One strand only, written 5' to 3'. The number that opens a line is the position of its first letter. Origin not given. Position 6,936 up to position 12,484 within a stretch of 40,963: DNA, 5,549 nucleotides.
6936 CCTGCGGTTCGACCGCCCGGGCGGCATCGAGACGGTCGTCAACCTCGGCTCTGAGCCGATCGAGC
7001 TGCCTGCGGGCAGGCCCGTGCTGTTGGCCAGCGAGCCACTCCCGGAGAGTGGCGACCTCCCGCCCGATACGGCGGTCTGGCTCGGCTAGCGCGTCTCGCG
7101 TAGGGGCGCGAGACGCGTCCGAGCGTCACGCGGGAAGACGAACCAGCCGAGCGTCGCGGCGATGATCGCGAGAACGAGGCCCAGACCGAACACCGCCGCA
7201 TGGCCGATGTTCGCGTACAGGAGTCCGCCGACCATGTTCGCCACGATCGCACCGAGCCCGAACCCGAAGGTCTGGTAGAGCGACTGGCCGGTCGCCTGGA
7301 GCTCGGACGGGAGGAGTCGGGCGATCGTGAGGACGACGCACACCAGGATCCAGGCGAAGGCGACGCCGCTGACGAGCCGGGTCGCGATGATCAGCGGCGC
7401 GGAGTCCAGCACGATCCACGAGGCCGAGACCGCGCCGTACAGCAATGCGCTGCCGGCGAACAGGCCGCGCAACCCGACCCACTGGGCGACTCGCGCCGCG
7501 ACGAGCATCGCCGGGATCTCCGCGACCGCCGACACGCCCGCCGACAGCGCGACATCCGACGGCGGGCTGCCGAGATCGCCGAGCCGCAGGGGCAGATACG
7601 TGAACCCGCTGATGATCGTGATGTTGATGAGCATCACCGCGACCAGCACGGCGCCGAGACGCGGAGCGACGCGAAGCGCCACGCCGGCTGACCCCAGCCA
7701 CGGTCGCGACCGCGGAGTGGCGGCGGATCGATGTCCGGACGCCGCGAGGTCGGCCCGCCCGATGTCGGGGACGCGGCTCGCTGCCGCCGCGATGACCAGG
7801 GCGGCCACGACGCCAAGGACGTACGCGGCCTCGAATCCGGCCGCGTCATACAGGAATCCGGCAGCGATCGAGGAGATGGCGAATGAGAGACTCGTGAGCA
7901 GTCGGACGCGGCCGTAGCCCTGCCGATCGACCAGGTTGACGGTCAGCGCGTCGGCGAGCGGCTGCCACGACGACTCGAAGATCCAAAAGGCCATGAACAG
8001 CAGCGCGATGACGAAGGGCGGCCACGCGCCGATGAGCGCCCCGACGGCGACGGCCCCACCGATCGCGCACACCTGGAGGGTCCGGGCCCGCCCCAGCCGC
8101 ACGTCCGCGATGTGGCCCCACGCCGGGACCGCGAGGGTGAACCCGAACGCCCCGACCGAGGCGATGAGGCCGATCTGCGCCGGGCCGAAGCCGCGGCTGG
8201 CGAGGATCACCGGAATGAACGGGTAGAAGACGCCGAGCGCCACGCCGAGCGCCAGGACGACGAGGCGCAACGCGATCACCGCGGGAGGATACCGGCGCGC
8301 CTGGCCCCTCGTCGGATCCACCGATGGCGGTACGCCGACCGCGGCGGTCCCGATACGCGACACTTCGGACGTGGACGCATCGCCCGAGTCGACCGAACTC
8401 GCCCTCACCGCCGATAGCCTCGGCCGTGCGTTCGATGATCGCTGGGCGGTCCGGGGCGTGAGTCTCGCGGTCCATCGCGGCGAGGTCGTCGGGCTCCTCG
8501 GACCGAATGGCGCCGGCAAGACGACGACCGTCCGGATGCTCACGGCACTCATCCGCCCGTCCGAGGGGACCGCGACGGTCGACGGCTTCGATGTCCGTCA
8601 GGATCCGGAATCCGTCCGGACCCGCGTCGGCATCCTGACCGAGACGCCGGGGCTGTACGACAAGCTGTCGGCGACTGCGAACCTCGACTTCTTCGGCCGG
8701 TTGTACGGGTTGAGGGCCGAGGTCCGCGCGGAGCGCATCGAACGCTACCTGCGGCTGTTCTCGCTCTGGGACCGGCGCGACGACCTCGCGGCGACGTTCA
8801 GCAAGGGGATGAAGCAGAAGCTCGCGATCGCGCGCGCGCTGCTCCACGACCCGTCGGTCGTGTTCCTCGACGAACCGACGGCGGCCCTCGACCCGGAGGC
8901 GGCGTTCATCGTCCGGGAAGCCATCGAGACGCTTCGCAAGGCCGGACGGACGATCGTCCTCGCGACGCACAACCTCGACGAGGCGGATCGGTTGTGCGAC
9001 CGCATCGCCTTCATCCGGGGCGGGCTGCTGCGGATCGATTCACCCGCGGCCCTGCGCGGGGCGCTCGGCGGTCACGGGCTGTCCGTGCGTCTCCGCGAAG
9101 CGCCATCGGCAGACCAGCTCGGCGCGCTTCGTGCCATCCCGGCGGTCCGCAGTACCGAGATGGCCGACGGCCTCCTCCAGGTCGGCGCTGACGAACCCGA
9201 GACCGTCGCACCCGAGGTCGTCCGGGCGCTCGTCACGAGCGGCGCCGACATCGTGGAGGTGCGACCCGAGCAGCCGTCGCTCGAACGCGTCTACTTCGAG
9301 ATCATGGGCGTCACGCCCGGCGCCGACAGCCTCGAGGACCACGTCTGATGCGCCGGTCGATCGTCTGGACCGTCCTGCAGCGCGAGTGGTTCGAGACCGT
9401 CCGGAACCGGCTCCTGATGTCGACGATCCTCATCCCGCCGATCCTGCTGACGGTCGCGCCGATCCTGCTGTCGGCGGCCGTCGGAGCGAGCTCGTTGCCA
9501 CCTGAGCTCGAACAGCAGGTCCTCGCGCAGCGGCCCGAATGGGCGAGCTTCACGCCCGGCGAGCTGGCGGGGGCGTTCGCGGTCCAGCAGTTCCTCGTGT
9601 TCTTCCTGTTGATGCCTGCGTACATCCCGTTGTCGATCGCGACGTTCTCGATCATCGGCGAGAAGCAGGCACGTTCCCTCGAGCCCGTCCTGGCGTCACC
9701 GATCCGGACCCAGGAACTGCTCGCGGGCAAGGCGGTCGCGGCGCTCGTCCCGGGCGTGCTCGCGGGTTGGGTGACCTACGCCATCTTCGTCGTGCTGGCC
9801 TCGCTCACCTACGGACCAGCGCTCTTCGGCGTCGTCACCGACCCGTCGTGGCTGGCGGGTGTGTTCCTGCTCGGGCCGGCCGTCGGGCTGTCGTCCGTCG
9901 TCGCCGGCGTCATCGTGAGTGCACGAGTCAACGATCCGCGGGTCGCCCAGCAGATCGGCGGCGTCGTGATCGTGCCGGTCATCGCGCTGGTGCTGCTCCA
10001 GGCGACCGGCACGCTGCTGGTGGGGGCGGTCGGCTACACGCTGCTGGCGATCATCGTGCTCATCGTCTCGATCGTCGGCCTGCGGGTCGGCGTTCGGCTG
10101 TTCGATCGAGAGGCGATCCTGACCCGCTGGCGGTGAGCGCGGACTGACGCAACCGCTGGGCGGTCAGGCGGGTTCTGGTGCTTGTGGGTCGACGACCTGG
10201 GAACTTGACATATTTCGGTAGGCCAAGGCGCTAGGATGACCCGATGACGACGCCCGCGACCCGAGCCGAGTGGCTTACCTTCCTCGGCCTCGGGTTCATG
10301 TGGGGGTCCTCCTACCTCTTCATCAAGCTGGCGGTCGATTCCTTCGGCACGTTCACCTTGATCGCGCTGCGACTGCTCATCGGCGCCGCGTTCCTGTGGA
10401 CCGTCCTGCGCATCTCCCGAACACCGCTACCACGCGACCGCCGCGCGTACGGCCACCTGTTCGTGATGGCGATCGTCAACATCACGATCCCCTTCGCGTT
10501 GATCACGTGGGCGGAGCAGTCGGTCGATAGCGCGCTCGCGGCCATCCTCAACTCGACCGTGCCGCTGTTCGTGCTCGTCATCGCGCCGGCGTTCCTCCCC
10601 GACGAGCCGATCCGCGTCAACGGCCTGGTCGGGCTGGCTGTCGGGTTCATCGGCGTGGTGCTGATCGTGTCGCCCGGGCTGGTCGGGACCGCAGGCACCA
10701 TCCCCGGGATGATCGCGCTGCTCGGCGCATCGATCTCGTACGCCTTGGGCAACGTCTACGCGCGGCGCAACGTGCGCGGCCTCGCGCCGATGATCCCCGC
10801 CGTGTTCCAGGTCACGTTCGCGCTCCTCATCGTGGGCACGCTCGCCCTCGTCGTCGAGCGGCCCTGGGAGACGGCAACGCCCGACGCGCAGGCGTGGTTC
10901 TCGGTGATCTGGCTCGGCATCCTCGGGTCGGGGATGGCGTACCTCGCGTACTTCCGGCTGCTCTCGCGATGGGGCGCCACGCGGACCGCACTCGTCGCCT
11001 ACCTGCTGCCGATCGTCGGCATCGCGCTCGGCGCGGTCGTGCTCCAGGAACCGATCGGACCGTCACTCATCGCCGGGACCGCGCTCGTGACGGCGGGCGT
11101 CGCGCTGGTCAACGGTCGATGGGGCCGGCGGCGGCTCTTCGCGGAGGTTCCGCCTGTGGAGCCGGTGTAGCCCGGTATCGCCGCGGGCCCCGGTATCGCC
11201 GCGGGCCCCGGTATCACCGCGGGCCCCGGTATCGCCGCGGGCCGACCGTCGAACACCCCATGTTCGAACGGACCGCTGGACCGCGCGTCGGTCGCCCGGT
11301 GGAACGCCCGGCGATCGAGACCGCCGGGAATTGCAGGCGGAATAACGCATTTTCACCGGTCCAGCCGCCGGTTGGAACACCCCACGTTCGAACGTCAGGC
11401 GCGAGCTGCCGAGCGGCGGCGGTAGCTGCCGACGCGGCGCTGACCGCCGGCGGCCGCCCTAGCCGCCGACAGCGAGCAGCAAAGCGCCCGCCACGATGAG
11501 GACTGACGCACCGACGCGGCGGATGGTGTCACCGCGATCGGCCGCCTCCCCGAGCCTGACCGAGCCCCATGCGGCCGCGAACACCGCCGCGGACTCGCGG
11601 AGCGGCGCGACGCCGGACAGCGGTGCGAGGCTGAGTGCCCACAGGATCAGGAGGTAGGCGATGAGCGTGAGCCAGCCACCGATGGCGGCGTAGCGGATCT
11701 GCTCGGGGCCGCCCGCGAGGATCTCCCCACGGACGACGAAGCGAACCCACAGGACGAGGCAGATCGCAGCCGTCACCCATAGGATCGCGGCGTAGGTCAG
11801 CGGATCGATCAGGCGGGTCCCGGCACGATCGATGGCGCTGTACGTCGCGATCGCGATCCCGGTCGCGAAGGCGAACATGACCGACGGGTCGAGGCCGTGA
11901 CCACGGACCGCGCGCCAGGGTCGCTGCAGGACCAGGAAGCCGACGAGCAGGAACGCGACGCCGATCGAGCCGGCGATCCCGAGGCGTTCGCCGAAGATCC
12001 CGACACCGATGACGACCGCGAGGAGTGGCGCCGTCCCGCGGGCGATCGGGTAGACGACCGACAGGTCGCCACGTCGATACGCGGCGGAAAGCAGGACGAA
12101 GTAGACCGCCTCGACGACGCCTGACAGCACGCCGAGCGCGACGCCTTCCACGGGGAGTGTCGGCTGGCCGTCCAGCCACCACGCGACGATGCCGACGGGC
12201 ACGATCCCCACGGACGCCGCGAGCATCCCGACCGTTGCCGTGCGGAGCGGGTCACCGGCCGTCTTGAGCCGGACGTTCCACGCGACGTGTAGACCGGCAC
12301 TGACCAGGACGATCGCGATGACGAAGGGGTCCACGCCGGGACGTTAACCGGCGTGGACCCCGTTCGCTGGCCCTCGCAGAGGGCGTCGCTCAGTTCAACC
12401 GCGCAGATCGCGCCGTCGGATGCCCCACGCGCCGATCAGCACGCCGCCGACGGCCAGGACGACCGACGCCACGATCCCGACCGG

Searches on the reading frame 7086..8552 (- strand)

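Call 100: search_protein_families(library=pfam, proteins=[window:7086-8552:-], max_evalue=0.0001)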
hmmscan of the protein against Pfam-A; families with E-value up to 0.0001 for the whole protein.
window:7086-8552:- (488 aa): 3 families
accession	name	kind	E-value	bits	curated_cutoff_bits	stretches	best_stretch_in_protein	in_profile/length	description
PF12832.13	MFS_1_like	-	1.8e-31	110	25.2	1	105-455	14-371/373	MFS_1 like family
PF07690.21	MFS_1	-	5.8e-27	95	33.4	2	98-382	4-288/347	Major Facilitator Superfamily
PF03825.22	Nuc_H_symport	-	3.7e-06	26.7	25.9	1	107-453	19-369/400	Nucleoside H+ symporter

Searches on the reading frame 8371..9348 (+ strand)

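Call 100: search_protein_families(library=pfam, proteins=[window:8371-9348:+], max_evalue=0.0001)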
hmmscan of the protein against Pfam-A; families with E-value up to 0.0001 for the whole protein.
window:8371-9348:+ (325 aa): 3 families
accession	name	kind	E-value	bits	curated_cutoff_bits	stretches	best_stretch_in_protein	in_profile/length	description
PF00005.33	ABC_tran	-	1e-31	110.8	25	1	28-171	2-137/137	ABC transporter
PF13304.12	AAA_21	-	2e-14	54.8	27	1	76-202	143-300/304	AAA domain, putative AbiEii toxin, Type IV TA system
PF13732.12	DrrA1-3_C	-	7.4e-05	23.8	27.4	0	227-310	5-79/81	ATP-binding protein DrrA1-3-like, C-terminal domain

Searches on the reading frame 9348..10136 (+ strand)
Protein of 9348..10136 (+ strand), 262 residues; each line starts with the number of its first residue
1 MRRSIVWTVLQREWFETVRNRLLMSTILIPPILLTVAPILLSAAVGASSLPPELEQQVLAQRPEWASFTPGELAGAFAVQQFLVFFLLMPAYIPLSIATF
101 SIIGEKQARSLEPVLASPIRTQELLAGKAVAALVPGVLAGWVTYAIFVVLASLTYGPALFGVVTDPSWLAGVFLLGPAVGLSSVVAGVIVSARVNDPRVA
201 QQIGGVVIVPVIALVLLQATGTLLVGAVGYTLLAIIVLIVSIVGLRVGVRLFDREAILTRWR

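Call 100: search_protein_families(library=pfam, proteins=[window:9348-10136:+], max_evalue=0.0001)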
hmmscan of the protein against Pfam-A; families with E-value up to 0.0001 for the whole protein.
window:9348-10136:+ (262 aa): 3 families
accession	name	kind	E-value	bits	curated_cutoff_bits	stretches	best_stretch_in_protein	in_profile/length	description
PF12698.13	ABC2_membrane_3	-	4.7e-09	36.3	31.6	1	78-216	160-287/347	ABC-2 family transporter protein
PF01061.29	ABC2_membrane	-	8e-09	35.8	26.9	1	6-212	3-174/211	ABC-2 type transporter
PF12679.13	ABC2_membrane_2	-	3.6e-07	30.2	27.2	1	7-184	1-177/283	ABC-2 family transporter protein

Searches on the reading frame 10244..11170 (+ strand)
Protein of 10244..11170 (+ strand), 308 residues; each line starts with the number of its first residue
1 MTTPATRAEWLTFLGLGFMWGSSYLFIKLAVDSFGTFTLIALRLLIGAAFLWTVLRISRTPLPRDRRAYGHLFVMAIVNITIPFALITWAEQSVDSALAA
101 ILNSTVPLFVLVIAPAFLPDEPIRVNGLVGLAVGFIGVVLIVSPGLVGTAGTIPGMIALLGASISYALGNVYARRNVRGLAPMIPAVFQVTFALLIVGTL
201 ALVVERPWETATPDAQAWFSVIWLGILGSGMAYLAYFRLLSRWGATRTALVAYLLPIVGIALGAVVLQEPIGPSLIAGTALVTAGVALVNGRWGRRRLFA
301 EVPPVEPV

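Call 100: search_protein_families(library=pfam, proteins=[window:10244-11170:+], max_evalue=0.0001)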
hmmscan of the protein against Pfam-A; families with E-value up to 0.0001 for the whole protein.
window:10244-11170:+ (308 aa): 2 families
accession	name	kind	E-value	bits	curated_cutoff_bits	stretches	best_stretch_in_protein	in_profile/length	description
PF00892.27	EamA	-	2.9e-41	141.4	28.2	2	11-142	5-134/135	EamA-like transporter family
PF03151.22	TPT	-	7.8e-05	22.6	30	1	42-288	37-289/291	Triose-phosphate Transporter family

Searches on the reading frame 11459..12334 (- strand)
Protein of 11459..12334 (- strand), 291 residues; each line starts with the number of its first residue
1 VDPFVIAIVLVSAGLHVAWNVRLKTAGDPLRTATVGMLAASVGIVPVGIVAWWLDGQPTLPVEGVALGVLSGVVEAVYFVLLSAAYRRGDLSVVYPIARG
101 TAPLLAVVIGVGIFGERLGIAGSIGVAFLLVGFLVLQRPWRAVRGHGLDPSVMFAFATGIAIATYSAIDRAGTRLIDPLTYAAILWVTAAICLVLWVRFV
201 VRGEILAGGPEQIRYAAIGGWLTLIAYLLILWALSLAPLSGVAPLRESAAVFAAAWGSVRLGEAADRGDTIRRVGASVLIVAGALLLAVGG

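Call 100: search_protein_families(library=pfam, proteins=[window:11459-12334:-], max_evalue=0.0001)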
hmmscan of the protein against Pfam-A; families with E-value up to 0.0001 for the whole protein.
window:11459-12334:- (291 aa): 1 family
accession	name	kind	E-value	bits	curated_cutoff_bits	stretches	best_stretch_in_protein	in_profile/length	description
PF00892.27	EamA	-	3.2e-17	63.5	28.2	2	152-287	4-133/135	EamA-like transporter family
